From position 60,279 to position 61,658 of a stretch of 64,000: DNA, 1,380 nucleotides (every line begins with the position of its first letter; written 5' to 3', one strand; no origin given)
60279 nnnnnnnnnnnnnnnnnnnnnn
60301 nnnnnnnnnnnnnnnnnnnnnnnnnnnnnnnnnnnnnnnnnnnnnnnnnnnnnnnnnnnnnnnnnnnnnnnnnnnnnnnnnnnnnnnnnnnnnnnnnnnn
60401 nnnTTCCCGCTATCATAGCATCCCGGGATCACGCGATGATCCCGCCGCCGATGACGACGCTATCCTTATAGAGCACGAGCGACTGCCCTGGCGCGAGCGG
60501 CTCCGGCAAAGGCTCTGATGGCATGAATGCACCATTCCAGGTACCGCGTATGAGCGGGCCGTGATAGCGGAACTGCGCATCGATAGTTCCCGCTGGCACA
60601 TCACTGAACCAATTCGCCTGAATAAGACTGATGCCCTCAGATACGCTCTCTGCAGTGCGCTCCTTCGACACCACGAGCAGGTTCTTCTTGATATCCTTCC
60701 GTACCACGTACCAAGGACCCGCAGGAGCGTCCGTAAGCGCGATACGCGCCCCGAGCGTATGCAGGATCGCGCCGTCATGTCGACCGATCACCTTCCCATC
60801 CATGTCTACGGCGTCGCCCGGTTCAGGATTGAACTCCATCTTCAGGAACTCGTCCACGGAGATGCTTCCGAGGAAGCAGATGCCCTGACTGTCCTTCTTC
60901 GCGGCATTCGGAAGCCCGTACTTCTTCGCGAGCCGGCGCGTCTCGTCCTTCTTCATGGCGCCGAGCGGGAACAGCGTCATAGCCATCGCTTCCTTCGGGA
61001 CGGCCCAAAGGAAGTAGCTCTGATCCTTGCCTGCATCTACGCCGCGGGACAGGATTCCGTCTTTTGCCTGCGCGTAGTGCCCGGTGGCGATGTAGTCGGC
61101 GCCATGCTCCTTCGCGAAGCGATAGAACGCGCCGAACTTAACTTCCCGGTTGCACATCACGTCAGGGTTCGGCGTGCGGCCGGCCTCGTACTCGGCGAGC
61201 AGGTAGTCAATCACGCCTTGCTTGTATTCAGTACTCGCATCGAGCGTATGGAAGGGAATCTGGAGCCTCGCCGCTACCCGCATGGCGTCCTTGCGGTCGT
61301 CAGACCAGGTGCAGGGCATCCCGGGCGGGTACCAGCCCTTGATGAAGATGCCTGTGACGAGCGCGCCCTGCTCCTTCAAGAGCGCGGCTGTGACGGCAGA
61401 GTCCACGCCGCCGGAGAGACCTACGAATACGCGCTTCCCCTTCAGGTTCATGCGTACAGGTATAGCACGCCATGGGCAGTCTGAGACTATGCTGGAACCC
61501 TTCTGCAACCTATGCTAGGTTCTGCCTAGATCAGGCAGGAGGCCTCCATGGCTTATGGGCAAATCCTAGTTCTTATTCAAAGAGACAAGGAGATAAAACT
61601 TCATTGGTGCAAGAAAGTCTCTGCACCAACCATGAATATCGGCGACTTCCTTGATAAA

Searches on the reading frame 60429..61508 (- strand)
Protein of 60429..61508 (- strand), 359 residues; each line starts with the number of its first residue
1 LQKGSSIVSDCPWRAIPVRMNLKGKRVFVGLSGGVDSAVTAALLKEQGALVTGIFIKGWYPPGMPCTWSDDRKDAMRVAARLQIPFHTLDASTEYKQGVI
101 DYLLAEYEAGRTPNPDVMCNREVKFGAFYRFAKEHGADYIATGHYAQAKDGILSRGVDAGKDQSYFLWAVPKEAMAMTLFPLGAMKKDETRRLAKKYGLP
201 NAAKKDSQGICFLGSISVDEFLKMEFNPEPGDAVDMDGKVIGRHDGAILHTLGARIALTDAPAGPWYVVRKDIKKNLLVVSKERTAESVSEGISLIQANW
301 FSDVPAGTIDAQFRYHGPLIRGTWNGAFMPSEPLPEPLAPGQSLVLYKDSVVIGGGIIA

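Call 26: search_protein_families(library=pfam, proteins=[window:60429-61508:-])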
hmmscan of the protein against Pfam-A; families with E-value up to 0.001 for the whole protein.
window:60429-61508:- (359 aa): 5 families
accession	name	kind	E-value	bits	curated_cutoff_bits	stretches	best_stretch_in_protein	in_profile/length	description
PF03054.22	tRNA_Me_trans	-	2.7e-68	230.1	20.6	1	25-214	1-201/202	tRNA methyl transferase HUP domain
PF20259.3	tRNA_Me_trans_M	-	4.4e-15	55.4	27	1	220-282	2-66/66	tRNA methyl transferase PRC-barrel domain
PF02540.23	NAD_synthase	-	7.3e-08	32.3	21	1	25-96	19-86/242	NAD synthase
PF20258.4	tRNA_Me_trans_C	-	6.1e-07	30.1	20.6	1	338-358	57-77/77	Aminomethyltransferase beta-barrel domain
PF00733.27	Asn_synthase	-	0.00035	20.8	21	1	26-93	19-81/354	Asparagine synthase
